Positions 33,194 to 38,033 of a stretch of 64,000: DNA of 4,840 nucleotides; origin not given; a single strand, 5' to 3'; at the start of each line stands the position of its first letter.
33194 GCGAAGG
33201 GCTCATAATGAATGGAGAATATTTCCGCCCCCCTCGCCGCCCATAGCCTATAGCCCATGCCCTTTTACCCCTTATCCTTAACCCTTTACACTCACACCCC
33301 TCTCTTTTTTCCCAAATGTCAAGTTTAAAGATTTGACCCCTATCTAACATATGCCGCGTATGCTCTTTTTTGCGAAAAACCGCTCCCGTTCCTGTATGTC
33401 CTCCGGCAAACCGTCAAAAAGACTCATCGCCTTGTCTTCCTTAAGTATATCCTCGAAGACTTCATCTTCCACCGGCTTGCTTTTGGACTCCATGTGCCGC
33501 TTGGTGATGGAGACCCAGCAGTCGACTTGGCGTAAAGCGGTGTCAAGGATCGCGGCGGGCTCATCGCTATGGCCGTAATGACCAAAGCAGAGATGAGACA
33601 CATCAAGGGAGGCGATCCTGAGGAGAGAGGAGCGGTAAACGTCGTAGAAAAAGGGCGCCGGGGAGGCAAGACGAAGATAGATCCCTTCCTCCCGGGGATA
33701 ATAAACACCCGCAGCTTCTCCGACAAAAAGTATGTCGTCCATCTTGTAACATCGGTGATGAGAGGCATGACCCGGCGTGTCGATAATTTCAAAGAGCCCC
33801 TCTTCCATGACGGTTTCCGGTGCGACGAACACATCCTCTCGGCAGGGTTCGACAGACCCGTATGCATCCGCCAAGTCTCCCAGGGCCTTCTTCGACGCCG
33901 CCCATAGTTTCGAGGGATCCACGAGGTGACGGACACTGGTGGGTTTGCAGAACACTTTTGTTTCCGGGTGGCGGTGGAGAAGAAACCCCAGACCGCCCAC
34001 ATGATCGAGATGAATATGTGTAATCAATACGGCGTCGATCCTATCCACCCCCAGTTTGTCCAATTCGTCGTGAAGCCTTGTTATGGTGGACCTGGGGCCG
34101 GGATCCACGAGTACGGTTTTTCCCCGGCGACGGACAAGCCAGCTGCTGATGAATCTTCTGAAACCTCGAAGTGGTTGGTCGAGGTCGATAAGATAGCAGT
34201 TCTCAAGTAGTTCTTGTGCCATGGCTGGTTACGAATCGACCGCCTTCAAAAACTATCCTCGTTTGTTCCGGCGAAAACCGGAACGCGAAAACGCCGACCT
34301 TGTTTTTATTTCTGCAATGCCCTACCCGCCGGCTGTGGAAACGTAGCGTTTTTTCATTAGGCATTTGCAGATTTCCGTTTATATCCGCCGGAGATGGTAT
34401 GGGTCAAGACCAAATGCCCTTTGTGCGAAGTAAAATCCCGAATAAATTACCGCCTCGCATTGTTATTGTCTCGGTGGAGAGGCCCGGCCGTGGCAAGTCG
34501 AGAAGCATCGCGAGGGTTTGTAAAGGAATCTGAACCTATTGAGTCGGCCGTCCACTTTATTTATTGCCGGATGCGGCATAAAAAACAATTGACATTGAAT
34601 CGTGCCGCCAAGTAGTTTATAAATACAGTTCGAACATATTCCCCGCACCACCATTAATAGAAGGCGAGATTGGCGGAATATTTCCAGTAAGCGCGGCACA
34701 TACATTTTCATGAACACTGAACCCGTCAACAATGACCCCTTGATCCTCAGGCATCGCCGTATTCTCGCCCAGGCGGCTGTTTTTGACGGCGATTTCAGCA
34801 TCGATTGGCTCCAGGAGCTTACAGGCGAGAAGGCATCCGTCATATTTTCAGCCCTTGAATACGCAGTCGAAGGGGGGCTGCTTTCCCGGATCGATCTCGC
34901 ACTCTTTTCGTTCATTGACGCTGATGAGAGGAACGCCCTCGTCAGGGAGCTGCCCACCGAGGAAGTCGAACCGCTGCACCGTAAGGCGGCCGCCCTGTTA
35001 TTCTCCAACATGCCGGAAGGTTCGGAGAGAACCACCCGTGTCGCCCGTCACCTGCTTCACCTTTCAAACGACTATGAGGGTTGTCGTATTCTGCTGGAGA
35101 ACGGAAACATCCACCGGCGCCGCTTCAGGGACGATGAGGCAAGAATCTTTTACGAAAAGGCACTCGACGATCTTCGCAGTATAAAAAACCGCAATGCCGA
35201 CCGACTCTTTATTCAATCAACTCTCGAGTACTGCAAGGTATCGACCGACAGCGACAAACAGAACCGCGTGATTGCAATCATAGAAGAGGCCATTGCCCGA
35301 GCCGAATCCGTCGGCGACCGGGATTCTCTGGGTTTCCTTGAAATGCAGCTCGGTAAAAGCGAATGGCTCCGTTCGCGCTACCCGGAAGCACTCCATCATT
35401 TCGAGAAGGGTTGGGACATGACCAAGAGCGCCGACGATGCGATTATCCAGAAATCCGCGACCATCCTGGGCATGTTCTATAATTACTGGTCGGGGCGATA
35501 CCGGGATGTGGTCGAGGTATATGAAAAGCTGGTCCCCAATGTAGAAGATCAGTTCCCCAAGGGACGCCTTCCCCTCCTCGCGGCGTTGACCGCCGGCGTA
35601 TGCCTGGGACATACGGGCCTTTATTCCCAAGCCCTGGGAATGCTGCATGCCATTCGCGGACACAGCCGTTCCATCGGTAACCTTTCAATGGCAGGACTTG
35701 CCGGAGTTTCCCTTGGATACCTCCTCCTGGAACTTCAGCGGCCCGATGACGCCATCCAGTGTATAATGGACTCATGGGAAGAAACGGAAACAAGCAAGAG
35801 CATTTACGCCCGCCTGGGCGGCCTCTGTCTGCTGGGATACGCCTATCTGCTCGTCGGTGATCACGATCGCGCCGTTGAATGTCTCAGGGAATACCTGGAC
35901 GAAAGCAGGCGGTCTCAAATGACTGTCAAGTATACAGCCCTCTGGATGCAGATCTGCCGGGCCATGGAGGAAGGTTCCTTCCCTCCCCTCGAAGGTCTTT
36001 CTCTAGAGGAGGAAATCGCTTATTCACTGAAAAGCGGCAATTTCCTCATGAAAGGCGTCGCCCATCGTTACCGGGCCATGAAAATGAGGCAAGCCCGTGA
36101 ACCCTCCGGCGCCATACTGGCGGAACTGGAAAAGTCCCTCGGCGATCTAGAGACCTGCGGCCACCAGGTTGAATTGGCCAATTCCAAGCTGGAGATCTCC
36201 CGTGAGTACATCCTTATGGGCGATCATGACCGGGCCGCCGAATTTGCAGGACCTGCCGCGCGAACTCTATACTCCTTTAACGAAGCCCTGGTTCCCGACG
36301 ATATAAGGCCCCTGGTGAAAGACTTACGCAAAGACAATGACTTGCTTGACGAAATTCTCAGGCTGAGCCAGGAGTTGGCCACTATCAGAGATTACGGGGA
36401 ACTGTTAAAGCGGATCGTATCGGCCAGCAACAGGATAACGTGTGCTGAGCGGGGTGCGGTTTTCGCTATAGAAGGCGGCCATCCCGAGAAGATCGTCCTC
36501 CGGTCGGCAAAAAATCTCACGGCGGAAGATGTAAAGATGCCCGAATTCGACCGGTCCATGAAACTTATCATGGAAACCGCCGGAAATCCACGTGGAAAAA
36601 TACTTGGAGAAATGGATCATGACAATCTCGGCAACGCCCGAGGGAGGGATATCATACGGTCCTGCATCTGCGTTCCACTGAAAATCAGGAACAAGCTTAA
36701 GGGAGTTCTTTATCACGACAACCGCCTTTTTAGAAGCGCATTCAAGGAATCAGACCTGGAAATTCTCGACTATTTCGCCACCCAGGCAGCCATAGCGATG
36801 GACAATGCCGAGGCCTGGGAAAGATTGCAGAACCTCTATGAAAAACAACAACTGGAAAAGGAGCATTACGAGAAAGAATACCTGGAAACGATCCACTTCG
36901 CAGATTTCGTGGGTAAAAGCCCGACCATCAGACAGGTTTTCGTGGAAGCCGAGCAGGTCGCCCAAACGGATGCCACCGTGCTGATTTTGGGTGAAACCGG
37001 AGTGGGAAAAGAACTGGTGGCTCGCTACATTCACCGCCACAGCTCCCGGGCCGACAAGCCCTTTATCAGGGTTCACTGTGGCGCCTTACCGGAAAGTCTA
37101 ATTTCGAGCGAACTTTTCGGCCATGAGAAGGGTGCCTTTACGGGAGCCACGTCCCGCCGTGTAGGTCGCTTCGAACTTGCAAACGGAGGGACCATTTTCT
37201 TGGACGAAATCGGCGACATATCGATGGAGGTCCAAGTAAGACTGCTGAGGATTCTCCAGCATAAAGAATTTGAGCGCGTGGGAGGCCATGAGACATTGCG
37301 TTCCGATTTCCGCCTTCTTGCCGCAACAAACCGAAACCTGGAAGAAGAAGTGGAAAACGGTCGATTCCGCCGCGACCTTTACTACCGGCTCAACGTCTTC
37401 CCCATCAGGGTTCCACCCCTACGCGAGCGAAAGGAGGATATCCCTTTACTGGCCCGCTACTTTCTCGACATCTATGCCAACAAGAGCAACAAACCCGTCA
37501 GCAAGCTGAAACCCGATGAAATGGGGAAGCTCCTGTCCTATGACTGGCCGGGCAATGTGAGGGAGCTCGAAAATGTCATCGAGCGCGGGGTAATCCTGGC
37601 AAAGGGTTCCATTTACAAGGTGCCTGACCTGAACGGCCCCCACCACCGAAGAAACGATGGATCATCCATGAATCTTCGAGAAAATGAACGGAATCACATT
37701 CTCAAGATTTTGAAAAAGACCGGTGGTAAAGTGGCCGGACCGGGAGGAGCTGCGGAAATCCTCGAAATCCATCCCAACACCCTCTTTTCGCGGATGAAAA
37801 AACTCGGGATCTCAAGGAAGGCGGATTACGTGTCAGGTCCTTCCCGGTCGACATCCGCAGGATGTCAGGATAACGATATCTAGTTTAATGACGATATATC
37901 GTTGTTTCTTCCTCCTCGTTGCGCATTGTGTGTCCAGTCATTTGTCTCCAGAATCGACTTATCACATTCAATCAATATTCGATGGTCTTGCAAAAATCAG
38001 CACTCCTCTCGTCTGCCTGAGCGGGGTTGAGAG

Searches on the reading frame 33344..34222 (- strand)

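Call 7: search_protein_families(library=pfam, proteins=[window:33344-34222:-])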
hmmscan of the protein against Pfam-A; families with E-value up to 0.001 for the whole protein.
window:33344-34222:- (292 aa): 6 families
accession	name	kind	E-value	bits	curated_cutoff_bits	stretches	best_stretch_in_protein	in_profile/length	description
PF00753.33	Lactamase_B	-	5.4e-26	92.2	22.7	1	23-215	4-196/196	Metallo-beta-lactamase superfamily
PF12706.13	Lactamase_B_2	-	6e-10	39.5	27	1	36-102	2-72/200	Beta-lactamase superfamily domain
PF13483.12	Lactamase_B_3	-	4.8e-05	23.8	24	1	26-75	8-50/160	Beta-lactamase superfamily domain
PF23023.1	Anti-Pycsar_Apyc1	-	5.5e-05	23.2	50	1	28-84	23-76/250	Anti-Pycsar protein Apyc1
PF16661.11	Lactamase_B_6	-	0.00021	21.1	27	1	34-86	6-60/193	Metallo-beta-lactamase superfamily domain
PF19583.5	ODP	-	0.00053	20.3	27.2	0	27-97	5-76/194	ODP family beta lactamase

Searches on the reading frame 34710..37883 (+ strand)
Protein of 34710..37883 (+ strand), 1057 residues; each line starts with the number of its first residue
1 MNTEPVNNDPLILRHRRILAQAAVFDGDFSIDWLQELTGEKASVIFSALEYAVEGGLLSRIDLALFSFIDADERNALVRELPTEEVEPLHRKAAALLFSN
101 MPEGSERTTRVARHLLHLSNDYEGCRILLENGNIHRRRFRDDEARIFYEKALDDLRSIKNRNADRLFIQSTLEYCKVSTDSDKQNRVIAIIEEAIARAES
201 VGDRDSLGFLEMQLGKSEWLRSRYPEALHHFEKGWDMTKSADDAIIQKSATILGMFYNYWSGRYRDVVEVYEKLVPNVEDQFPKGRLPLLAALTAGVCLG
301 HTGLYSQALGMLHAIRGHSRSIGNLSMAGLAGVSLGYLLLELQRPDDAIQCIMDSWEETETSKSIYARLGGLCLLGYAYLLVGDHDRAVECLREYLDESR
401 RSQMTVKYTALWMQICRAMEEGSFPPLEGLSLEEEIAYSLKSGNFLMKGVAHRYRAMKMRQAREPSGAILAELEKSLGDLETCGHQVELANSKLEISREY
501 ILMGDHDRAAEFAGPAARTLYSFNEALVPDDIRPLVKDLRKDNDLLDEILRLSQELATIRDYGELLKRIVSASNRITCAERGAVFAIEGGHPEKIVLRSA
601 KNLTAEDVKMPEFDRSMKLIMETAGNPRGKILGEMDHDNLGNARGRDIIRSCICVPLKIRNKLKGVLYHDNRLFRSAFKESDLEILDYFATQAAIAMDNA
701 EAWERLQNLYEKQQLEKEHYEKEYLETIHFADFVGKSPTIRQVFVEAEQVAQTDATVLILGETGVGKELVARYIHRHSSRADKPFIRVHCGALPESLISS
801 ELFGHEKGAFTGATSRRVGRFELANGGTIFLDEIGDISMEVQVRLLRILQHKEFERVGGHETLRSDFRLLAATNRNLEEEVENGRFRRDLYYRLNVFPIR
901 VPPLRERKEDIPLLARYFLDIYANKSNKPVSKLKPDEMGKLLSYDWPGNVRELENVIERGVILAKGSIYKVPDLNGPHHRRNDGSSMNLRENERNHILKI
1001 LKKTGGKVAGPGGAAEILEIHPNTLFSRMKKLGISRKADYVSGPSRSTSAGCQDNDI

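Call 7: search_protein_families(library=pfam, proteins=[window:34710-37883:+])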
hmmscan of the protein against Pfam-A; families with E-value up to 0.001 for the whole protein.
window:34710-37883:+ (1057 aa): 16 families
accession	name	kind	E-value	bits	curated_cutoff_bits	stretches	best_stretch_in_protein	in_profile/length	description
PF00158.32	Sigma54_activat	-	8.3e-72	240.8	20.2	1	734-899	2-167/168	Sigma-54 interaction domain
PF25601.1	AAA_lid_14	-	3.8e-24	84.8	27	1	905-981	1-77/87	AAA+ ATPase lid domain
PF14532.12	Sigma54_activ_2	-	1.1e-21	78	25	1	734-904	1-138/138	Sigma-54 interaction domain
PF13424.12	TPR_12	-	5.2e-10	39.8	30.1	0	189-234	24-71/77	Tetratricopeptide repeat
PF07719.23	TPR_2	-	7.1e-10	38.7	27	0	372-397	4-29/34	Tetratricopeptide repeat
PF07728.20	AAA_5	-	9.7e-09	35.8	22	1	757-877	2-125/139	AAA domain (dynein-related subfamily)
PF01590.32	GAF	-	1.4e-08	35.8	22.4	1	564-697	4-133/133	GAF domain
PF00515.34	TPR_1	-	1.5e-08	34.5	27.8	0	372-395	4-27/34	Tetratricopeptide repeat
PF13492.12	GAF_3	-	1.6e-08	35.5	27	1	563-699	3-129/129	GAF domain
PF13181.12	TPR_8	-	4.4e-08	33.1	25.7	0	372-397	4-29/34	Tetratricopeptide repeat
PF13185.12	GAF_2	-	1.8e-07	31.9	28.6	1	561-698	3-136/136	GAF domain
PF13374.12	TPR_10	-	4.2e-05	23.9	27.5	0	132-154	9-31/42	Tetratricopeptide repeat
PF07724.20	AAA_2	-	5.2e-05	23.8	27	1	755-878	4-128/166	AAA domain (Cdc48 subfamily)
PF13428.12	TPR_14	-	0.0003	21.6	23.5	0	375-398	7-30/44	Tetratricopeptide repeat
PF02954.25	HTH_8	-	0.00051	20.1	22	0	989-1032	2-42/42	Bacterial regulatory protein, Fis family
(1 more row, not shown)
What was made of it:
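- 34710..37883 (+): Sigma-54-dependent transcriptional activator (TPR + GAF + AAA+ + HTH), 1057 aa. Pfam Sigma54_activat E 8e-72, plus GAF and TPR (call 7).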
